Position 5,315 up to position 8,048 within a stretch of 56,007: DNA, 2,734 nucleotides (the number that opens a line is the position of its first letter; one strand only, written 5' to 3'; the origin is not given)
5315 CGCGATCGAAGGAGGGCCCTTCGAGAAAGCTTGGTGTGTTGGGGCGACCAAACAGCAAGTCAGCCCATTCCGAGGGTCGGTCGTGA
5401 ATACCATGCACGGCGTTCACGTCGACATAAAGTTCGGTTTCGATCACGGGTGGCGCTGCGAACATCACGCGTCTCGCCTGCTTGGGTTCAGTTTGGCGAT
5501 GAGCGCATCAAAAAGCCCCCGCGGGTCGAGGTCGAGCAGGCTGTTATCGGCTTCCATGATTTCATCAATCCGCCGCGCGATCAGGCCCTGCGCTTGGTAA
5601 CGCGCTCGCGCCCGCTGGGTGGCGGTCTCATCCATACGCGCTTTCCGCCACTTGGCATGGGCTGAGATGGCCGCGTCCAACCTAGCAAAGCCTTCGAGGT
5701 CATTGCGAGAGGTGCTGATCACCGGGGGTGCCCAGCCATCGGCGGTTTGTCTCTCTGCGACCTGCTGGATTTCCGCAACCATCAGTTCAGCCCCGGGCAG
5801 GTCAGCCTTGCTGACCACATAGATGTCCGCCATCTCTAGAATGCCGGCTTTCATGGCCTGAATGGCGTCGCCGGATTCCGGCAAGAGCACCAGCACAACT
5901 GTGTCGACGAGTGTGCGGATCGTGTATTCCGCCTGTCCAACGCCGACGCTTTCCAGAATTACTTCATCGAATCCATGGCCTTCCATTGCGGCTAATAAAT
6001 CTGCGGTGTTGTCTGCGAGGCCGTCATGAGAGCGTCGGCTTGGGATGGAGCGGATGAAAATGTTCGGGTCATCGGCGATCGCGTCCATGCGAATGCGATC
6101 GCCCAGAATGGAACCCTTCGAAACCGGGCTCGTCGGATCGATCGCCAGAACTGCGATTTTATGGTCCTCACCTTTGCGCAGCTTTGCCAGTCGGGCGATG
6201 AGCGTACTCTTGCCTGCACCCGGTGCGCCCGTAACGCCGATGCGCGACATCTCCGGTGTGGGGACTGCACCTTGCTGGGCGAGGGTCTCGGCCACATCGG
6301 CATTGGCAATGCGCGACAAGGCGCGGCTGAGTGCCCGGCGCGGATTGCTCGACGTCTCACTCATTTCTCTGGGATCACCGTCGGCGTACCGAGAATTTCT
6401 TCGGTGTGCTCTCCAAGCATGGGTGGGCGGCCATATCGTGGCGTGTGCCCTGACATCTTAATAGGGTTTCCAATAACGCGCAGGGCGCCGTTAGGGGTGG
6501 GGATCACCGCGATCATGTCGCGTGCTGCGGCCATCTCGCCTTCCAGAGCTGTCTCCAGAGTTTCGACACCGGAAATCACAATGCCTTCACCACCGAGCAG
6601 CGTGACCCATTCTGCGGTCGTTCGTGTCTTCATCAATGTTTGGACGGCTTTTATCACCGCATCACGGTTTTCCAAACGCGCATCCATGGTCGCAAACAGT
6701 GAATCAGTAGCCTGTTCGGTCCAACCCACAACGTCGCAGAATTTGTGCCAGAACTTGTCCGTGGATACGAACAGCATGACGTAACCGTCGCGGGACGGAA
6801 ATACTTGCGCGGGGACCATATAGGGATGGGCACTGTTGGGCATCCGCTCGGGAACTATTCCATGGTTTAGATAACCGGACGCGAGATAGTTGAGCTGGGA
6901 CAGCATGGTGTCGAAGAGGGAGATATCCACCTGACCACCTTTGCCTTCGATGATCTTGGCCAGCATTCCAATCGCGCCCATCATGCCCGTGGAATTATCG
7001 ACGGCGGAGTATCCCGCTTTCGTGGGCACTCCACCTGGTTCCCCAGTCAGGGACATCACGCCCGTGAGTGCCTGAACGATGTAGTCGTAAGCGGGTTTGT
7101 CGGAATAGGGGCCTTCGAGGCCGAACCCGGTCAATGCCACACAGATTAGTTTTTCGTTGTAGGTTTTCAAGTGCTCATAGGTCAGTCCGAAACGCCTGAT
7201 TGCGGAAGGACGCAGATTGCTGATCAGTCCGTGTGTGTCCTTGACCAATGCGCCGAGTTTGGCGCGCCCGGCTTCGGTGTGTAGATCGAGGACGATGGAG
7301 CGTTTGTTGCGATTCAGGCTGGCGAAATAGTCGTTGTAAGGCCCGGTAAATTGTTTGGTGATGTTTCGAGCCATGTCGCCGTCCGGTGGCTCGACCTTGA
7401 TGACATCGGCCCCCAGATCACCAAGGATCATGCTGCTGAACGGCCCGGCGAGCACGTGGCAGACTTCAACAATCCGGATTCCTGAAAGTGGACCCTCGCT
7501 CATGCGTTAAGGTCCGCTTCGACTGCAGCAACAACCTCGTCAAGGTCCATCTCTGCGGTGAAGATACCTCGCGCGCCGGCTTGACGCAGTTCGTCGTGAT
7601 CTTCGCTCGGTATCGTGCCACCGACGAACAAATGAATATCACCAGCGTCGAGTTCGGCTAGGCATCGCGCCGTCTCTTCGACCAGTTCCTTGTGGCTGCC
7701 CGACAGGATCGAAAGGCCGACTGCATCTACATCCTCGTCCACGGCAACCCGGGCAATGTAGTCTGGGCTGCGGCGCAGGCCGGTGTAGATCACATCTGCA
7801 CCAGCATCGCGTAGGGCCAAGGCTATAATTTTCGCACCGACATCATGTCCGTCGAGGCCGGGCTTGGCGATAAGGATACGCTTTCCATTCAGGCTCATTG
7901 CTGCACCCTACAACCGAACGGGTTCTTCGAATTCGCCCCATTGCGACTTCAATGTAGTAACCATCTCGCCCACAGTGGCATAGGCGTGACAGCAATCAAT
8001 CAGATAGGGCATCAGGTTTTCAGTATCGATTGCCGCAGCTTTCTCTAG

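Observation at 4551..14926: Uncharacterised catabolic operon: a sleeping-beauty-mutase-like module (CoA-transferase / split B12 mutase / MeaB / crotonase) fused to two oxygenases and a lactonase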

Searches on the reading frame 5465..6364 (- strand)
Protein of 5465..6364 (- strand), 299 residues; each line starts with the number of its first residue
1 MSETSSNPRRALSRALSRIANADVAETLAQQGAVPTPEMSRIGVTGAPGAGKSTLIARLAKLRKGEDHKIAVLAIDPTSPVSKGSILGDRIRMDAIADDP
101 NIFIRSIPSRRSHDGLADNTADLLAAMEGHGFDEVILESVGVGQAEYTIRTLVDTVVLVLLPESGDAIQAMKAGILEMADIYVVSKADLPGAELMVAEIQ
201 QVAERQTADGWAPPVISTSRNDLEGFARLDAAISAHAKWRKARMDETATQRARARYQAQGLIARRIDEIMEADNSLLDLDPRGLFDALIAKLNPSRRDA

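Call 3: search_protein_families(library=pfam, proteins=[window:5465-6364:-])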
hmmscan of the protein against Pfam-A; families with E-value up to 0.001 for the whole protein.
window:5465-6364:- (299 aa): 4 families
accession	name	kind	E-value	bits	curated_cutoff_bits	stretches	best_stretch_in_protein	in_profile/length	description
PF03308.22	MeaB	-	1.2e-68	231.6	23.1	1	24-266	18-264/273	Methylmalonyl Co-A mutase-associated GTPase MeaB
PF02492.25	cobW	-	4.9e-09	36.5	20.7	1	42-206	3-172/180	CobW/HypB/UreG, nucleotide-binding domain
PF13238.12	AAA_18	-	0.00011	23.1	29.4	1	42-158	1-97/128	AAA domain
PF01656.29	CbiA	-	0.00063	20.1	25.4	0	49-164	9-54/125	CobQ/CobB/MinD/ParA nucleotide binding domain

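Call 4: search_protein_families(library=ncbifam, proteins=[window:5465-6364:-])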
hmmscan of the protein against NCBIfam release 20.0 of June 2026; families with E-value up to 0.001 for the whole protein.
window:5465-6364:- (299 aa): 8 families
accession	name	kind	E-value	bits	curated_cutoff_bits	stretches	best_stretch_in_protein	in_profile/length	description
TIGR00750.1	lao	equivalog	1.5e-70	237.7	240.75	1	9-272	3-272/300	methylmalonyl Co-A mutase-associated GTPase MeaB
NF006958.0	PRK09435.1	equivalog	2.2e-61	207.7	329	1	6-270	19-289/333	methylmalonyl Co-A mutase-associated GTPase MeaB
NF045497.1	IsobCoAmut_IcmF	equivalog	4.3e-35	120.8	1500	1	11-207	156-359/1076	fused isobutyryl-CoA mutase/GTPase IcmF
TIGR00073.1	hypB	equivalog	2.9e-07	30.2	121.2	1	42-231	33-208/217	hydrogenase nickel incorporation protein HypB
NF003661.0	PRK05291.1-3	equivalog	2.5e-05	23.8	380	0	137-259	281-393/448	tRNA uridine-5-carboxymethylaminomethyl(34) synthesis GTPase MnmE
NF006746.0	PRK09270.1-5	subfamily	9.4e-05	21.4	250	1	41-76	23-58/210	nucleoside/nucleotide kinase family protein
NF010248.0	PRK13695.1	equivalog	0.00019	21.2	156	1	39-70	3-34/180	NTPase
NF006743.0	PRK09270.1-2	equivalog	0.00061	18.9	227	1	41-67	30-54/217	nucleoside/nucleotide kinase family protein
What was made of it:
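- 5465..6364 (-): MeaB-type G-protein chaperone of the mutase. TIGR00750 scores 237.7 against a cutoff of 240.75 (calls 3, 4).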

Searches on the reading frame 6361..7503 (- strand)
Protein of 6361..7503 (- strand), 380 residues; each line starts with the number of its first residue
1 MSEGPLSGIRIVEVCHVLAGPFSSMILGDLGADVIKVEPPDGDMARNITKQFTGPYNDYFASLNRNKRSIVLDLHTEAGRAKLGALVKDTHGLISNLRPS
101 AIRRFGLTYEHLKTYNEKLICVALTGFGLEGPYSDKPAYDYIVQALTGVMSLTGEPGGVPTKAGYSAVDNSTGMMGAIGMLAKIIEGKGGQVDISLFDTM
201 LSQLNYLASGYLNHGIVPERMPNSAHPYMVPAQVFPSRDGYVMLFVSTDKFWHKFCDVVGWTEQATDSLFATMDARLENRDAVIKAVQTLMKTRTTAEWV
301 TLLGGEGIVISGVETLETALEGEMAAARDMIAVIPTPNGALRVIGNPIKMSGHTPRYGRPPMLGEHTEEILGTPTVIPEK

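Call 3: search_protein_families(library=pfam, proteins=[window:6361-7503:-])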
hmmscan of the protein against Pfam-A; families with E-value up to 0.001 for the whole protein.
window:6361-7503:- (380 aa): 1 family
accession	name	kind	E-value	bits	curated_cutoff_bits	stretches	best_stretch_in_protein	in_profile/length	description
PF02515.22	CoA_transf_3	-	2.2e-108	363.1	23.3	1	6-367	1-366/366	CoA-transferase family III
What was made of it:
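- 6361..7503 (-): Family III (CaiB/BaiF/Frc-type) CoA-transferase, predicted to activate the free dicarboxylate. PF02515 over its full length (call 3).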

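Call 4: search_protein_families(library=ncbifam, proteins=[window:6361-7503:-])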
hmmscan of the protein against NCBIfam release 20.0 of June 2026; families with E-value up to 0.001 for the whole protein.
window:6361-7503:- (380 aa): 7 families
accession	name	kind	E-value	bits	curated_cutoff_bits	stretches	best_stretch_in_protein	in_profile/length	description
NF052585.1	SucGlutTfsCaiB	equivalog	1.8e-80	270.4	750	1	3-372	5-386/394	succinate--glutarate CoA-transferase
NF041294.1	Scnl_mescCoAtase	equivalog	1.8e-72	244.6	700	1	5-371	3-380/381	succinyl-CoA:mesaconate CoA-transferase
NF008511.0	PRK11430.1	equivalog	1.2e-66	225.4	522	1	2-360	6-363/381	CoA:oxalate CoA-transferase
NF003809.0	PRK05398.1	subfamily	7e-62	209.3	442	2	4-201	3-205/416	formyl-CoA transferase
TIGR03253.1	oxalate_frc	equivalog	4.6e-58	196.9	504.2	2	5-201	3-204/416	formyl-CoA transferase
NF002914.1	PRK03525.1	equivalog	5.4e-30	104.6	413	1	4-261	8-262/400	L-carnitine CoA-transferase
TIGR04253.1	mesacon_CoA_iso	equivalog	2.9e-23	82.5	725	1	5-371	2-380/403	2-methylfumaryl-CoA isomerase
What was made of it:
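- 6361..7503 (-): Weak best models are succinate-glutarate and succinyl-CoA:mesaconate CoA-transferases (call 4).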

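Call 20: search_solved_structures(query=window:6361-7503:-)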
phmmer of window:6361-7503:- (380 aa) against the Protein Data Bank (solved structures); distinct sequences matched with E-value up to 0.001: 35.
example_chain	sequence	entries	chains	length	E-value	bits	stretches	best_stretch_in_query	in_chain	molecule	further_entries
4ed9_A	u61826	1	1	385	1.9e-59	204.7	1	2-367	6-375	CAIB/BAIF family protein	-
10uh_A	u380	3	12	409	1.5e-58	201.8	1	5-373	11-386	Formyl-coenzyme a transferase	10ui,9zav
4hl6_A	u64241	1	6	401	1.9e-57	198.2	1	2-370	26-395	Uncharacterized protein YfdE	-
9br7_A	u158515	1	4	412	7.5e-55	189.6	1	5-371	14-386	Succinate--hydroxymethylglutarate CoA-transferase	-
9br6_A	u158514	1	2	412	2.5e-54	187.9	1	5-371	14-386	Succinate--hydroxymethylglutarate CoA-transferase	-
5yit_A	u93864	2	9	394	2.1e-44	155.2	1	5-373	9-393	CoA transferase III | Uncharacterized protein Rv3272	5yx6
5yiy_A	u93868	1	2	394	2.8e-43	151.6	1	5-373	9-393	CoA transferase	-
2vjp_A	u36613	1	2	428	1.3e-39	139.4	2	5-203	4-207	FORMYL-COENZYME A TRANSFERASE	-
2vjo_A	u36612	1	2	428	2.5e-39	138.6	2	5-203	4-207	FORMYL-COENZYME A TRANSFERASE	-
2vjq_A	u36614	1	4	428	3.3e-39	138.1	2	5-203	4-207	FORMYL-COENZYME A TRANSFERASE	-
2vjn_A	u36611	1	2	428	3.4e-39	138.1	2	5-203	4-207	FORMYL-COENZYME A TRANSFERASE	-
2vjk_A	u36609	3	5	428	3.4e-39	138.1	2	5-203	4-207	FORMYL-COENZYME A TRANSFERASE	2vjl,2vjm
1t4c_A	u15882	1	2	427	4e-39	137.9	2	5-203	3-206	Formyl-CoA:oxalate CoA-transferase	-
1p5h_A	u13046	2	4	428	4.2e-39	137.8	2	5-203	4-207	Formyl-coenzyme A transferase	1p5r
1vgr_A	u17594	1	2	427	1.4e-38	136.1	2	5-203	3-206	Formyl-coenzyme A transferase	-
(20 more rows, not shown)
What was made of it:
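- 6361..7503 (-): PDB hits are YfdE, SUGCT and Frc (call 20).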

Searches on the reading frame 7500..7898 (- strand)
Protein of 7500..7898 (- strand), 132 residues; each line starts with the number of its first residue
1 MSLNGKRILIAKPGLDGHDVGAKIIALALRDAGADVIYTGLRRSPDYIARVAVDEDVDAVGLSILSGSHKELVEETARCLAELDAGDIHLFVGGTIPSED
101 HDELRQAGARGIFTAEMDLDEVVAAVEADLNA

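Call 3: search_protein_families(library=pfam, proteins=[window:7500-7898:-])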
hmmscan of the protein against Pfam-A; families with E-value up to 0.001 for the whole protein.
window:7500-7898:- (132 aa): 1 family
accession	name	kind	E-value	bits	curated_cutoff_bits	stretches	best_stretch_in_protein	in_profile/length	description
PF02310.24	B12-binding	-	4.5e-22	78.6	32.1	1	7-112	2-105/121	B12 binding domain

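Call 4: search_protein_families(library=ncbifam, proteins=[window:7500-7898:-])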
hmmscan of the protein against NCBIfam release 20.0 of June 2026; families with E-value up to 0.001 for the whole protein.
window:7500-7898:- (132 aa): 7 families
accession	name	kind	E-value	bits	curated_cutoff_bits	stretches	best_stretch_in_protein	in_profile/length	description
TIGR00640.1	acid_CoA_mut_C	subfamily_domain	2.7e-39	134.1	57.45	1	6-130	3-127/132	methylmalonyl-CoA mutase C-terminal domain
NF006944.0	PRK09426.1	equivalog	4.5e-31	107.5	876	1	7-128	591-712/721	methylmalonyl-CoA mutase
NF045497.1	IsobCoAmut_IcmF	equivalog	1.2e-15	56.4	1500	1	7-116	4-115/1076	fused isobutyryl-CoA mutase/GTPase IcmF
NF002612.0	PRK02261.1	equivalog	2.8e-13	49.6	110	1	7-131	5-135/148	methylaspartate mutase subunit S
TIGR01501.1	MthylAspMutase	equivalog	1.9e-11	43.9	135.8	1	8-131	4-133/134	methylaspartate mutase subunit S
NF007024.0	PRK09490.1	equivalog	1.6e-06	26.2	1497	1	7-104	753-849/1234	methionine synthase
TIGR02082.1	metH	equivalog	8.2e-06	23.7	1010.85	1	7-103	735-830/1182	methionine synthase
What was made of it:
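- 7500..7898 (-): Small B12-binding subunit of the mutase. PF02310 and TIGR00640 (134 bits) (calls 3, 4).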
